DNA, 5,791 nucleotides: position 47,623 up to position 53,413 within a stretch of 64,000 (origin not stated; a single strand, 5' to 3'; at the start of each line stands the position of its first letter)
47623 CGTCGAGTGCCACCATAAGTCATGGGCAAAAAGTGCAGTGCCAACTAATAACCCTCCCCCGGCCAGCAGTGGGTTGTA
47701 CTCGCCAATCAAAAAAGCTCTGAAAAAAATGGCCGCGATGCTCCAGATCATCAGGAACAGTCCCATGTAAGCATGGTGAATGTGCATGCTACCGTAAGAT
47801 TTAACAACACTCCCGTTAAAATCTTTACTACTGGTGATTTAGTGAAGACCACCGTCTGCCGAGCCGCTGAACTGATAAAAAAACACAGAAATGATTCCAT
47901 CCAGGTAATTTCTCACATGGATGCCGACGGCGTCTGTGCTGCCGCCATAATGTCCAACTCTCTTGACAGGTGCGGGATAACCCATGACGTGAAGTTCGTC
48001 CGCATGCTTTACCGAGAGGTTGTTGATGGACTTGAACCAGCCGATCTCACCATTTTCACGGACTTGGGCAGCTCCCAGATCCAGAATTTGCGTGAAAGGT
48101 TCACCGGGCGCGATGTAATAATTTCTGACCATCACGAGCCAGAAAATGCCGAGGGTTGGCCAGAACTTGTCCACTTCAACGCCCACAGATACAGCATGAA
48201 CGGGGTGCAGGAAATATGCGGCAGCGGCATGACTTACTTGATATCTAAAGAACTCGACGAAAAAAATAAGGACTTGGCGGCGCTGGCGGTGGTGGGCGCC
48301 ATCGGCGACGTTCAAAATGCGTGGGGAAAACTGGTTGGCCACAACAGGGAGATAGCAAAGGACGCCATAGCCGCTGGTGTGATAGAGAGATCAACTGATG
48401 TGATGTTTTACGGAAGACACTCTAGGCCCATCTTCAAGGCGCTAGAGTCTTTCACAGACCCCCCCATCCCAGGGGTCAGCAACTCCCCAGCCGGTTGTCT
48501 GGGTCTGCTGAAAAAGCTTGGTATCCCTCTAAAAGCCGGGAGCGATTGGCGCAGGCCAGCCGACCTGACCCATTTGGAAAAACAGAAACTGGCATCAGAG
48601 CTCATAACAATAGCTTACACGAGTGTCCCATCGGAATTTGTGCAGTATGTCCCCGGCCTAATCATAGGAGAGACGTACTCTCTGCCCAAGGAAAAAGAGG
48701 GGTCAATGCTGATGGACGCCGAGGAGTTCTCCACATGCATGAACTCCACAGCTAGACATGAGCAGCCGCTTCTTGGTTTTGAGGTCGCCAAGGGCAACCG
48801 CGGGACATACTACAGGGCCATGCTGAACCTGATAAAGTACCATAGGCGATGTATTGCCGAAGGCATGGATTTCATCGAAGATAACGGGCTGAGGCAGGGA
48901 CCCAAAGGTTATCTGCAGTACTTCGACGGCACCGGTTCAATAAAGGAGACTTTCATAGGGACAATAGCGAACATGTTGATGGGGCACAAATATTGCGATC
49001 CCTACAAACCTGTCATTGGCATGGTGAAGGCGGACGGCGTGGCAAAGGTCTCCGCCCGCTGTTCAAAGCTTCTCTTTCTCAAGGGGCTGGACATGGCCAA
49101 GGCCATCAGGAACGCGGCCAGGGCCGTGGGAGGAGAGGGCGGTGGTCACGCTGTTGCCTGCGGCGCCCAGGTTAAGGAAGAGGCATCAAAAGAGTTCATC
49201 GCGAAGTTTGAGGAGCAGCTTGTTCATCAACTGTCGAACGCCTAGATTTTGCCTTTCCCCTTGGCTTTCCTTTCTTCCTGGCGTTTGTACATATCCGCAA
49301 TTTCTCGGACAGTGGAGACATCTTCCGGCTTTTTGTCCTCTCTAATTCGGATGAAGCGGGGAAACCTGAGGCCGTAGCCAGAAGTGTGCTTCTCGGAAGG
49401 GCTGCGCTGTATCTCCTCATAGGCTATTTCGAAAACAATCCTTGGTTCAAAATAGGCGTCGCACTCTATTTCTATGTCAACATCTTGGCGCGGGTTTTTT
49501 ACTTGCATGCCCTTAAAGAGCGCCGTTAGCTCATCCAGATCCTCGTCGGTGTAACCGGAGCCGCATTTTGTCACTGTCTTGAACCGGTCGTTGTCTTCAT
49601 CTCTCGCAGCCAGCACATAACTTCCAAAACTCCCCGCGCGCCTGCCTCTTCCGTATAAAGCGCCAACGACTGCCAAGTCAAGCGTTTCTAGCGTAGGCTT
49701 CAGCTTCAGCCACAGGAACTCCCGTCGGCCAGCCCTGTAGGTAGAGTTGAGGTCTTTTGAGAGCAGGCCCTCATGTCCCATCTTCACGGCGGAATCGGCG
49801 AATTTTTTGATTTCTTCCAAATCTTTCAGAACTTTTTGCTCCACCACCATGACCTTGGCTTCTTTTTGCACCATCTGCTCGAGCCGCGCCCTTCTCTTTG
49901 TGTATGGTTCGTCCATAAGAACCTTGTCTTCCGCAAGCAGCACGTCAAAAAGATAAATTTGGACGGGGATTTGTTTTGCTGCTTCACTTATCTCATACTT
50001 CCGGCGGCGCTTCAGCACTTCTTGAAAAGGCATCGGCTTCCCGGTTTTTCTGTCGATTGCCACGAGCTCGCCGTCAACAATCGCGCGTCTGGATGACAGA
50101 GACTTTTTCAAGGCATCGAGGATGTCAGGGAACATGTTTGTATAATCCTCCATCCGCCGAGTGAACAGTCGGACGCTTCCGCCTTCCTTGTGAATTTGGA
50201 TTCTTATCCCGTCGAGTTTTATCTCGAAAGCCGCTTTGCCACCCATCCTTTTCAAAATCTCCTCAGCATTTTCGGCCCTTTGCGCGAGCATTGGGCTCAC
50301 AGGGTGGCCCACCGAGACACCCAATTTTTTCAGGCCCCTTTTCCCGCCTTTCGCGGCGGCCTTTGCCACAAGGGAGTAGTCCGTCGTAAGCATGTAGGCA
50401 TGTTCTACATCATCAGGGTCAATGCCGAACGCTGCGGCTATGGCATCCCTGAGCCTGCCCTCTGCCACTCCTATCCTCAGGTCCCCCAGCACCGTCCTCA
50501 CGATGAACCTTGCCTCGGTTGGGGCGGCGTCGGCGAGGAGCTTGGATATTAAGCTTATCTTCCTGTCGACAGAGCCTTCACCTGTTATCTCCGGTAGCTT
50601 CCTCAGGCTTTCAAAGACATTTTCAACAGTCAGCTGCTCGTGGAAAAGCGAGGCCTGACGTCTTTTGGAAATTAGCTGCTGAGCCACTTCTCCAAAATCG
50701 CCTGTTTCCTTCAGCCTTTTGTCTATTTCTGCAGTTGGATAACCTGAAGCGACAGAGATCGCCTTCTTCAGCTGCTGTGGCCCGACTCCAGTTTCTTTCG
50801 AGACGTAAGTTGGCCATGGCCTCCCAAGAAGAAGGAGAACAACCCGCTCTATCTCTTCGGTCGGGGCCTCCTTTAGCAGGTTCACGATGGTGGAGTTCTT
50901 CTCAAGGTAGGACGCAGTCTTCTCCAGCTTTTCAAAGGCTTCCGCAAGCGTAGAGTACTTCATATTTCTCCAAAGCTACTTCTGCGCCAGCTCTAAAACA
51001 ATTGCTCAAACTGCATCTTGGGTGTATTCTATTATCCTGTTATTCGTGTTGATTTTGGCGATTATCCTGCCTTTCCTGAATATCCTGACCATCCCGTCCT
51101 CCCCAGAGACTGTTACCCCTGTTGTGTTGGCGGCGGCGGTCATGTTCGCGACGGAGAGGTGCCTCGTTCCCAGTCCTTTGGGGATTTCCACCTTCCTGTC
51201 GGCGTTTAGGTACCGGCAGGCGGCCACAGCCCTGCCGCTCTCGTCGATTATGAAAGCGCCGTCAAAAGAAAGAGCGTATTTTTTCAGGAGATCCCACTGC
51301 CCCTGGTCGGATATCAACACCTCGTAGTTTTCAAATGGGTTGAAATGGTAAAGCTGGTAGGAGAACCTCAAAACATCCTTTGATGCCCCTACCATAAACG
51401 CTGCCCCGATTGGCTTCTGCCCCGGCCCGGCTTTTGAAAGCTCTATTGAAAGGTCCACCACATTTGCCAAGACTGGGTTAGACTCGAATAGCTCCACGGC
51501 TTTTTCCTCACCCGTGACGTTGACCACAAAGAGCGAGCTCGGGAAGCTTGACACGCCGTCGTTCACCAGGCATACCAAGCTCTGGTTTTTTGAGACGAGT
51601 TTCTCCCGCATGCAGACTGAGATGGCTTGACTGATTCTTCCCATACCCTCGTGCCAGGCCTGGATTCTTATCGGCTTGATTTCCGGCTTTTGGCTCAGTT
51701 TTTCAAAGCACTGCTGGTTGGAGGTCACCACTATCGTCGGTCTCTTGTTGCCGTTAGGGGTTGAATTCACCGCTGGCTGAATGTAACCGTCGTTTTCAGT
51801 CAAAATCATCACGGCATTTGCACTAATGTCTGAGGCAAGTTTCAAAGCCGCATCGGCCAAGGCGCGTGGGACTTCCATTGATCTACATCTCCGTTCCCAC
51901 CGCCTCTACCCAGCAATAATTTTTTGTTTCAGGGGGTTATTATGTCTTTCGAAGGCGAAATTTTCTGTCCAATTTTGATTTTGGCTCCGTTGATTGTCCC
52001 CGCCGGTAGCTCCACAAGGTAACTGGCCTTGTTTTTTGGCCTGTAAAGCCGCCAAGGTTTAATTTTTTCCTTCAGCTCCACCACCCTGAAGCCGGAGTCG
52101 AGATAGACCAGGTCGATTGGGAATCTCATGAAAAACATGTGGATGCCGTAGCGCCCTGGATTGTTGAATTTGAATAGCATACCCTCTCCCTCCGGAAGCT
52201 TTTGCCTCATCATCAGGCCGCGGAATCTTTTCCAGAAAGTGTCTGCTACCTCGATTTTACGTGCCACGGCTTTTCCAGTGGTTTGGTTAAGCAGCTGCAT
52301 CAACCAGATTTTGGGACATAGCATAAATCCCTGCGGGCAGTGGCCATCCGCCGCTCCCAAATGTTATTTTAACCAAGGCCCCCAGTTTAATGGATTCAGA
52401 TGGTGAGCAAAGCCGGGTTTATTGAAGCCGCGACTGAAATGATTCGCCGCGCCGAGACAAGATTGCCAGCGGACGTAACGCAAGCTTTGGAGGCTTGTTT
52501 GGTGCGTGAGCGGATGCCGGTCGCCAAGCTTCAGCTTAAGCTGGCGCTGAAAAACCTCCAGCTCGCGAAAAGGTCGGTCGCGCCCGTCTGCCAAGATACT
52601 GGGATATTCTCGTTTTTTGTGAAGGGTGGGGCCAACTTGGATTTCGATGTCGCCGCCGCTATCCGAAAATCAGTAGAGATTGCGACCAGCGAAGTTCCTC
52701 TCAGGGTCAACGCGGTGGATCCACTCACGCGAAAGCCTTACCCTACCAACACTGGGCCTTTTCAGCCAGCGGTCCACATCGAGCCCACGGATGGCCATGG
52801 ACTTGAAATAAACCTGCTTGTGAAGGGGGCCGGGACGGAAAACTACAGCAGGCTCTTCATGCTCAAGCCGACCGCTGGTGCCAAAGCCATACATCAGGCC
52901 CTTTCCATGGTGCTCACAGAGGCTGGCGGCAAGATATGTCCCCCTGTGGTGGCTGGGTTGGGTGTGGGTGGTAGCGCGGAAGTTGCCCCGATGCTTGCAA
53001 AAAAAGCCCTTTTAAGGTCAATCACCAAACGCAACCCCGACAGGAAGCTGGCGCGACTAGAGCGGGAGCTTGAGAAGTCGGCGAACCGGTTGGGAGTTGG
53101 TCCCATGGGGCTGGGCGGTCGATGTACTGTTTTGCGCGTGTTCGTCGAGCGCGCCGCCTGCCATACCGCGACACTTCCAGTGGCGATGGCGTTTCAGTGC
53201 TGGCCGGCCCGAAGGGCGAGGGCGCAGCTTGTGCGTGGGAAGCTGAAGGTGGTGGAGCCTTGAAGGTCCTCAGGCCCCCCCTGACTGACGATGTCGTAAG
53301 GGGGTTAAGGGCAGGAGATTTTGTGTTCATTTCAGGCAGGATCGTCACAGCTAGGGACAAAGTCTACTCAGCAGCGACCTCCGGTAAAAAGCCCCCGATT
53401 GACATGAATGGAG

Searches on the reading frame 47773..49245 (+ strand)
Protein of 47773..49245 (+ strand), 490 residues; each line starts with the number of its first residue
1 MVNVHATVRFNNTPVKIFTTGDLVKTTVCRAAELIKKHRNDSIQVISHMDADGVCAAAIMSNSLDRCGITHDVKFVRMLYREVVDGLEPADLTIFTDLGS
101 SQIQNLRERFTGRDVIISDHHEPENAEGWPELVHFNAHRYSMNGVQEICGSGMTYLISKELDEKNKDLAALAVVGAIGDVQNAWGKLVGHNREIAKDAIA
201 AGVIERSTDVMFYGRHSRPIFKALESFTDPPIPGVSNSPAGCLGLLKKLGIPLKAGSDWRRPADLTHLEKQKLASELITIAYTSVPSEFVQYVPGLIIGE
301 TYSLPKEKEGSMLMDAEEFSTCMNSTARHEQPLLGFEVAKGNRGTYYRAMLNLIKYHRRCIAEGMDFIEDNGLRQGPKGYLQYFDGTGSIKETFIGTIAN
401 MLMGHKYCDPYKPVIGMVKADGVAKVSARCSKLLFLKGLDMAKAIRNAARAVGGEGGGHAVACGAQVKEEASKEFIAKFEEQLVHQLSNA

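Call 38: search_protein_families(library=pfam, proteins=[window:47773-49245:+], max_evalue=0.001)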
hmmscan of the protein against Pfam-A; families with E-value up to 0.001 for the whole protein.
window:47773-49245:+ (490 aa): 3 families
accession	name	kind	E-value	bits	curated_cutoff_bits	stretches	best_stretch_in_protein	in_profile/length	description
PF21763.2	DHH_CID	-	2.9e-19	69.7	27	1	212-281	1-70/84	DHH-CID domain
PF02272.25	DHHA1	-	3.8e-12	47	25.9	1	412-483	31-100/102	DHHA1 domain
PF01368.27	DHH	-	4.5e-12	46.8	28.1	1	43-175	2-124/125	DHH family, N-terminal domain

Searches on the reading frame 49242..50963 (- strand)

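Call 38: search_protein_families(library=pfam, proteins=[window:49242-50963:-], max_evalue=0.001)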
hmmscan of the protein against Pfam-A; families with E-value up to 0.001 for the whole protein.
window:49242-50963:- (573 aa): 4 families
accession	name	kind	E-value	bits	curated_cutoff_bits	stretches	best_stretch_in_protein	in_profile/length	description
PF01068.26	DNA_ligase_A_M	-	1.8e-61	207.8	26.2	1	224-422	1-204/204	ATP dependent DNA ligase domain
PF04675.19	DNA_ligase_A_N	-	4.3e-43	147.9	24.6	1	3-176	2-174/174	DNA ligase N terminus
PF04679.21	DNA_ligase_A_C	-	9.4e-22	77.7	27.5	1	442-544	1-94/94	ATP dependent DNA ligase C terminal region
PF09414.15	RNA_ligase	-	3.5e-05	24.5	27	1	246-411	5-163/171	RNA ligase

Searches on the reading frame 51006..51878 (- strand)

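Call 38: search_protein_families(library=pfam, proteins=[window:51006-51878:-], max_evalue=0.001)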
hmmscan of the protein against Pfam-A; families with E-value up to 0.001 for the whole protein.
window:51006-51878:- (290 aa): 2 families
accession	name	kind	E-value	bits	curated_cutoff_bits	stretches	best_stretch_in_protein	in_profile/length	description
PF02457.21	DAC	-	7.2e-15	55.1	27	1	154-271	9-118/119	DisA bacterial checkpoint controller nucleotide-binding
PF02887.21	PK_C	-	0.00024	21.6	28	1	6-105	2-98/114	Pyruvate kinase, alpha/beta domain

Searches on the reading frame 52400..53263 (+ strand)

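Call 40: search_protein_families(library=pfam, proteins=[window:52400-53263:+], max_evalue=0.01)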
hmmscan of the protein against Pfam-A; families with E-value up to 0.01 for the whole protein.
window:52400-53263:+ (287 aa): 1 family
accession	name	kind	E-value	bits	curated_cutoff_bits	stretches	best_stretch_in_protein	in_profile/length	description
PF05681.19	Fumerase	-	4e-81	272.7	25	1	9-275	2-269/270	Fumarate hydratase (Fumerase)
